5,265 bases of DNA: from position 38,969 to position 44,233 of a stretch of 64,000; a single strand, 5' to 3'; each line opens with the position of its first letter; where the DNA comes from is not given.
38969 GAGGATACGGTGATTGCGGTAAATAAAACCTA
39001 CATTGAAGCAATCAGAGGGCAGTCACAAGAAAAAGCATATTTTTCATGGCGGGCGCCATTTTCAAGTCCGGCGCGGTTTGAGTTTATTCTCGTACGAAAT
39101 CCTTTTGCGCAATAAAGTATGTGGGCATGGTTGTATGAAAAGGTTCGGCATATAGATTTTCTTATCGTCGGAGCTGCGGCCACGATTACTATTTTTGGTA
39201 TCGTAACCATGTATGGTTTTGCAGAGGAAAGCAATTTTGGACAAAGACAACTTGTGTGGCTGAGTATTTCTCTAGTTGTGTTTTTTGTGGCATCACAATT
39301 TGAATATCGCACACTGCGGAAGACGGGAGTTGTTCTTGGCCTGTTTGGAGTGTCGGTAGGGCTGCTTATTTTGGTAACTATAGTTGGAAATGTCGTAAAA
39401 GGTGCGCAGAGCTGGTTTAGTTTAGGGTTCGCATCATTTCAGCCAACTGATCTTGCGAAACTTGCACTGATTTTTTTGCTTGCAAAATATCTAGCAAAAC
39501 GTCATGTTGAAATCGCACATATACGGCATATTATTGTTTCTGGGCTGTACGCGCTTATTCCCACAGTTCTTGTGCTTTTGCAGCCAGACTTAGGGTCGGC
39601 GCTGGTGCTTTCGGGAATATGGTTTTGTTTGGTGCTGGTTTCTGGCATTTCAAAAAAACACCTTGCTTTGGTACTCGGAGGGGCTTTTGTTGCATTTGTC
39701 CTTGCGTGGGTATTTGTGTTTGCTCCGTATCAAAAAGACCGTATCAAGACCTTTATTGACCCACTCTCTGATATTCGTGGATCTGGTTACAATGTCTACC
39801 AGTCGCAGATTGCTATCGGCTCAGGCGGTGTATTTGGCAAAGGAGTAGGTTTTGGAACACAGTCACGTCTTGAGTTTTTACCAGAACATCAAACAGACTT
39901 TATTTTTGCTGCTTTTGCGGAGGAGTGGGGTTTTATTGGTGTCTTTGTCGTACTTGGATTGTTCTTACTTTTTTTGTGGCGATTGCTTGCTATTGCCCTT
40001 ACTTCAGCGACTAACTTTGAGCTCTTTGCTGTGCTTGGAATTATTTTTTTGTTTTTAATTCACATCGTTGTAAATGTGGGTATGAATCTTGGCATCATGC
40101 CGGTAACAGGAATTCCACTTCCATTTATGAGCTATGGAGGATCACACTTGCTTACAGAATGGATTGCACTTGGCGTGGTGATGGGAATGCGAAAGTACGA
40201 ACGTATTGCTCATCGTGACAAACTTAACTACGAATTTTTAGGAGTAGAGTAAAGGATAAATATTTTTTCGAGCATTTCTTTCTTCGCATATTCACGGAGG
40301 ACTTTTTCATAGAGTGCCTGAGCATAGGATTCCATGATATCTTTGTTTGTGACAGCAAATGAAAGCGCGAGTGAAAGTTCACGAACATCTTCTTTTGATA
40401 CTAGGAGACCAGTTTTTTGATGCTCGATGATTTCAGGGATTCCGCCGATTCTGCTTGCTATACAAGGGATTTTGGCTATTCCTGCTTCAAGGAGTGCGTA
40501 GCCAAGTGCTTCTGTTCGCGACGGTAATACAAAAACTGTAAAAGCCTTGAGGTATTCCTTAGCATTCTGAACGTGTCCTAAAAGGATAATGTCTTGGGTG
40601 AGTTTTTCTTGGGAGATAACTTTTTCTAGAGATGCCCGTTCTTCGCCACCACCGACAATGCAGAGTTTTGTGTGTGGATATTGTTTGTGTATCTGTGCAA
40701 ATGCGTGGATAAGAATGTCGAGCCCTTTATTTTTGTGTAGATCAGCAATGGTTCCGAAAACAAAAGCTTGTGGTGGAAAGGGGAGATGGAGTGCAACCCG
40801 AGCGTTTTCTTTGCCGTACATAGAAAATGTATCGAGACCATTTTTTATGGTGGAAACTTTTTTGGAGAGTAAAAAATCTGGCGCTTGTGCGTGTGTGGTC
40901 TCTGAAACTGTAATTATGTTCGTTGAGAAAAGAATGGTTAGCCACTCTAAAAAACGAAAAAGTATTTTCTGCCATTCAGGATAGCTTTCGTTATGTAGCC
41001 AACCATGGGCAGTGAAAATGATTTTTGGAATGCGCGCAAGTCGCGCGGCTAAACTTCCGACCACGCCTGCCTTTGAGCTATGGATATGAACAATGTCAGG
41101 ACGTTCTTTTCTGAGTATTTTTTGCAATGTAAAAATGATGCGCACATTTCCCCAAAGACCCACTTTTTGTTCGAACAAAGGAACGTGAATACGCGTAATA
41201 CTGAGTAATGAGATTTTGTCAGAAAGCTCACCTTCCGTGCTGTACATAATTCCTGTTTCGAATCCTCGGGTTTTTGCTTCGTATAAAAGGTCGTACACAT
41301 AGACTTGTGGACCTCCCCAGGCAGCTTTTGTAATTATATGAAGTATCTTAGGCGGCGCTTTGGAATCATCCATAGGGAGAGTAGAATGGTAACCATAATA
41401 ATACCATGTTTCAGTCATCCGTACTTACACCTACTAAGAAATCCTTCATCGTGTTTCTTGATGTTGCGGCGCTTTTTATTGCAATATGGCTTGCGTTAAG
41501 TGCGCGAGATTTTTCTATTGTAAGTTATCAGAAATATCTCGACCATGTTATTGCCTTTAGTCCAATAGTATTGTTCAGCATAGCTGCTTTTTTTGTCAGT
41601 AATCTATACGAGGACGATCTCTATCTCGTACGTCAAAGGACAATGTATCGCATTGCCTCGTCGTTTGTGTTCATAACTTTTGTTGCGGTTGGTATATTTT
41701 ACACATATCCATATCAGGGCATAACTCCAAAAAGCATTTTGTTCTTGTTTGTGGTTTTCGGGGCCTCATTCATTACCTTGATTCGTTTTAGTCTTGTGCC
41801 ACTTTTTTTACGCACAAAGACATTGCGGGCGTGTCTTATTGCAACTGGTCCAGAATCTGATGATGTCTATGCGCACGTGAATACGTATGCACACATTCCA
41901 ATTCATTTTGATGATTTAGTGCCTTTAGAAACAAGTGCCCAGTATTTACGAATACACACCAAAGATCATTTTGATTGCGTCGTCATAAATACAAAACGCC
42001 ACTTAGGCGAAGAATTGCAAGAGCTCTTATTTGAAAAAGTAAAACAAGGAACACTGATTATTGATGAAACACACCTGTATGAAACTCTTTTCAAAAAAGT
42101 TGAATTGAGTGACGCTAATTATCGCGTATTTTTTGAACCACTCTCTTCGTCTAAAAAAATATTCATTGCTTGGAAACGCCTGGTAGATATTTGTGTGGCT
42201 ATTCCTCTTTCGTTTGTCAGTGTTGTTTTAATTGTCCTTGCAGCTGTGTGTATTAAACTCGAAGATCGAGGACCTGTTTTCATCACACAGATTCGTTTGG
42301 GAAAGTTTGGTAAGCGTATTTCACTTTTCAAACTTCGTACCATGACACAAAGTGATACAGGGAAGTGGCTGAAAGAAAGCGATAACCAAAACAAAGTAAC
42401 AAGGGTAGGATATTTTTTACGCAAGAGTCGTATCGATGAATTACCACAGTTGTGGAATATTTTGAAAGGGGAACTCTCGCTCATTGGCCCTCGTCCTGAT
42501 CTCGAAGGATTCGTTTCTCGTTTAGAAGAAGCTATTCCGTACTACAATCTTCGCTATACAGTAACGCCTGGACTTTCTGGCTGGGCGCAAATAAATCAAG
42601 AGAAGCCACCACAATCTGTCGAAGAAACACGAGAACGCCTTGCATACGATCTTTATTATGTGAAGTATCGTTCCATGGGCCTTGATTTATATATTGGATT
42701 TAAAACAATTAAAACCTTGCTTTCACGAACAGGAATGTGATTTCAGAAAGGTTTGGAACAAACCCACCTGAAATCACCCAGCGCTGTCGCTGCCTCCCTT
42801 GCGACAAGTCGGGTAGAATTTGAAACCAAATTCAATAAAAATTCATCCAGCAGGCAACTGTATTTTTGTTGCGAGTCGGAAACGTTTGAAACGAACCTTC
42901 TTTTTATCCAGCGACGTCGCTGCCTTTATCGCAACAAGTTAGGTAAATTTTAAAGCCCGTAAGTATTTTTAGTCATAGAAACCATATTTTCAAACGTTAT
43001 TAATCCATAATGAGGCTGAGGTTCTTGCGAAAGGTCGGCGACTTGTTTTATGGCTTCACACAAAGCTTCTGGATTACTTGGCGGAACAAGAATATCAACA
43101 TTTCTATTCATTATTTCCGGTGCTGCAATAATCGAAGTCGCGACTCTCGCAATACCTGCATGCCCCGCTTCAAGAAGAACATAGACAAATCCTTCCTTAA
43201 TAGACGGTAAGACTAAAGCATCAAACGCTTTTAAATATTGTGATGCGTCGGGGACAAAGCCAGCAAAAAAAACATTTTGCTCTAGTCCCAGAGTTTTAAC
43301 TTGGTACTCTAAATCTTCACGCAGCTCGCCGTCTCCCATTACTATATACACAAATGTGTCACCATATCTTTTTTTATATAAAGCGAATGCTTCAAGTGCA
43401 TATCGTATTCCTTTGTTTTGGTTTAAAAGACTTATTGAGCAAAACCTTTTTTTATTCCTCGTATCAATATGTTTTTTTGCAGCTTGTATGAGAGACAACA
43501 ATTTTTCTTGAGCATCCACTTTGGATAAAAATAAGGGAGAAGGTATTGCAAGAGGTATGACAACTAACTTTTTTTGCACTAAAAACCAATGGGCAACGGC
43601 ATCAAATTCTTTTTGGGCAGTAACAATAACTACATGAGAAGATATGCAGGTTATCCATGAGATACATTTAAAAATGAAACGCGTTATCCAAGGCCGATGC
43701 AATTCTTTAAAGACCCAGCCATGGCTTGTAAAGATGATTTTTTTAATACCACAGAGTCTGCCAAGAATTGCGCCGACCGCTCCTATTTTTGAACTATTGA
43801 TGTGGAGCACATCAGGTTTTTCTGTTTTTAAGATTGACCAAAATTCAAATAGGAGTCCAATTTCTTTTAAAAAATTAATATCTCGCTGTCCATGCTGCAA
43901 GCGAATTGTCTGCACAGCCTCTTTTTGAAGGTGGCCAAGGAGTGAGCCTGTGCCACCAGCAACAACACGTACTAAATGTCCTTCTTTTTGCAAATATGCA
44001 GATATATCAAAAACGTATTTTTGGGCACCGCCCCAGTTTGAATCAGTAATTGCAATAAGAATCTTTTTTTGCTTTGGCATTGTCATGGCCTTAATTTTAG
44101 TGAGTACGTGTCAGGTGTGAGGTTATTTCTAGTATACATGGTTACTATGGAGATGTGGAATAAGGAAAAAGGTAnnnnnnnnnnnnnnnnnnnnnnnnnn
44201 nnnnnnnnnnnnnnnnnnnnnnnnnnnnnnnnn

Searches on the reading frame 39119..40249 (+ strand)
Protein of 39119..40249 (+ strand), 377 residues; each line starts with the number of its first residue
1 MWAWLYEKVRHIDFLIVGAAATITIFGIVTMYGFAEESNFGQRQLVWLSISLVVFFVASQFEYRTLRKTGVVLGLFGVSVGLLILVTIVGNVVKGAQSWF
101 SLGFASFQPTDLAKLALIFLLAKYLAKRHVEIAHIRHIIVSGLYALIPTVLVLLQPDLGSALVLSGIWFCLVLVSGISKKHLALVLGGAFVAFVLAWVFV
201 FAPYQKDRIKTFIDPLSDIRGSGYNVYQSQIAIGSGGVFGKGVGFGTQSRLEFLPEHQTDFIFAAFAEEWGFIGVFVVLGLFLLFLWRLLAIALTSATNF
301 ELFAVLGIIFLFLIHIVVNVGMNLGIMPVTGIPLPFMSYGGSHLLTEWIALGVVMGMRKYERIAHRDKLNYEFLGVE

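Call 77: search_protein_families(library=pfam, proteins=[window:39119-40249:+], max_evalue=0.001)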
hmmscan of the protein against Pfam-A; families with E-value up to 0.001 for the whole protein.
window:39119-40249:+ (377 aa): 1 family
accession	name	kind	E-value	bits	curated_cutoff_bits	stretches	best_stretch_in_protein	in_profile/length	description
PF01098.24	FTSW_RODA_SPOVE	-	6.9e-93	311.9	26.4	1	18-361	15-354/356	Cell cycle protein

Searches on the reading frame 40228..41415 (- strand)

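Call 78: search_protein_families(library=pfam, proteins=[window:40228-41415:-], max_evalue=0.001)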
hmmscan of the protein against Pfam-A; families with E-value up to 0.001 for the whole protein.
window:40228-41415:- (395 aa): 6 families
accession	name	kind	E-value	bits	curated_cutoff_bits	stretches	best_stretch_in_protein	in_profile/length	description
PF00534.26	Glycos_transf_1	-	1.7e-34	119.2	26.4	1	214-366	12-167/172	Glycosyl transferases group 1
PF13692.12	Glyco_trans_1_4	-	8.7e-34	117.2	27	1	219-352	3-137/142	Glycosyl transferases group 1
PF13439.12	Glyco_transf_4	-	4.7e-23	82.5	28.5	1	33-196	1-168/170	Glycosyltransferase Family 4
PF13579.12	Glyco_trans_4_4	-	6.6e-16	59.5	29.7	1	34-192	1-157/158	Glycosyl transferase 4-like domain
PF13477.12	Glyco_trans_4_2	-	4.7e-12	46.7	23.4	1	37-139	10-109/139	Glycosyl transferase 4-like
PF20706.3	GT4-conflict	-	2e-07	30.8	26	1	212-368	195-351/385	Family 4 Glycosyltransferase in conflict systems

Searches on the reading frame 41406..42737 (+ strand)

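Call 78: search_protein_families(library=pfam, proteins=[window:41406-42737:+], max_evalue=0.001)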
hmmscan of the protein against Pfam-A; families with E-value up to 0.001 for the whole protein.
window:41406-42737:+ (444 aa): 1 family
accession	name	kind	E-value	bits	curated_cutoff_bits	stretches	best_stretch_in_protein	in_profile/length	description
PF02397.22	Bac_transf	-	1.4e-52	178.2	27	1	257-439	1-178/179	Bacterial sugar transferase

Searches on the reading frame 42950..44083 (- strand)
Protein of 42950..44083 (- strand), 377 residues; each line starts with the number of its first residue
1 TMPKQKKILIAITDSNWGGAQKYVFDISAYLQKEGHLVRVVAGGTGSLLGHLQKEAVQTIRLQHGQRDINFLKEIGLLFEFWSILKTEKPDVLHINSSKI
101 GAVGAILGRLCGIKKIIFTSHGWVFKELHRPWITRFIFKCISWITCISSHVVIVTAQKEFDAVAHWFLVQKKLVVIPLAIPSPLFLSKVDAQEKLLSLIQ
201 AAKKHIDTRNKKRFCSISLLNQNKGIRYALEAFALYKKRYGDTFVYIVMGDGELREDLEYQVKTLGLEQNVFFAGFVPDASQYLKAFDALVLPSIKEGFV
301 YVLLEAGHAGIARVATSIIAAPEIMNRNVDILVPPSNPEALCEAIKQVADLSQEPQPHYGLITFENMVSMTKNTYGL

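Call 20: search_protein_families(library=ncbifam, proteins=[window:42950-44083:-])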
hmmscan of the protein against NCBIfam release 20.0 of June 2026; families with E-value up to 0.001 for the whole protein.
window:42950-44083:- (377 aa): 23 families
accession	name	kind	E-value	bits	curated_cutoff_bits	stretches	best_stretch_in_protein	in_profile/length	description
TIGR03088.1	stp2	hypoth_equivalog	5.7e-24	84.8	409.05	1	17-350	13-337/374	TIGR03088 family PEP-CTERM/XrtA system glycosyltransferase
NF041876.1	EPS_EpsE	equivalog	1e-14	54.6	400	1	208-350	211-360/389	exopolysaccharide biosynthesis GT4 family glycosyltransferase EpsE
NF047684.1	TeichurnBiosyTuaC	equivalog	3.2e-13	49.4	550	1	202-350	210-353/391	teichuronic acid biosynthesis protein TuaC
NF050056.1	ProtGlycPglH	equivalog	7.8e-13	48.2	600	1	214-348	182-316/354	GalNAc-alpha-(1->4)-GalNAc-alpha-(1->3)-diNAcBac-PP-undecaprenol alpha-1,4-N-acetyl-D-galactosaminyltransferase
NF050063.1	ProtGlycPglJ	equivalog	1.3e-11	44.3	500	1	198-350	182-331/363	N-acetylgalactosamine-N,N'-diacetylbacillosaminyl-diphospho-undecaprenol 4-alpha-N-acetylgalactosaminyltransferase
TIGR03999.1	thiol_BshA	equivalog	2e-11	43.5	273.7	1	84-330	79-316/375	N-acetyl-alpha-D-glucosaminyl L-malate synthase BshA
NF011726.0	PRK15179.1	equivalog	3.2e-10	39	733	1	88-350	399-658/694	Vi polysaccharide biosynthesis protein TviE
TIGR04047.1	MSMEG_0565_glyc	hypoth_equivalog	6.6e-10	38.6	259.85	1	201-351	183-341/373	MSMEG_0565 family glycosyltransferase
TIGR04005.1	wcaL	equivalog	9.8e-09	34.5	537.6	1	214-354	225-373/406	colanic acid biosynthesis glycosyltransferase WcaL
NF047881.1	glyco_SdgB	exception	1.2e-08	34.1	800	1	210-353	320-464/496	serine-aspartate repeat adhesin O-glycosyltransferase SdgB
NF047880.1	glyco_SdgA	exception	1.9e-08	33.3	800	1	199-349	301-454/488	serine-aspartate repeat adhesin O-glycosyltransferase SdgA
NF046085.1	XrtY_assoc_Gly1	equivalog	1.5e-07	30.6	400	1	148-349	160-347/387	XrtY-associated glycosyltransferase XYAG1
NF007396.0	PRK09922.1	equivalog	5.4e-07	28.8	385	1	241-323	211-296/361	lipopolysaccharide 1,6-galactosyltransferase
NF038295.1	EPS_HpsP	equivalog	1.5e-06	27.5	550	1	152-348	158-349/388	hormogonium polysaccharide biosynthesis glycosyltransferase HpsP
NF012034.0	PRK15490.1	equivalog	2.5e-06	26.2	813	1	236-324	423-510/578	Vi polysaccharide biosynthesis glycosyltransferase TviE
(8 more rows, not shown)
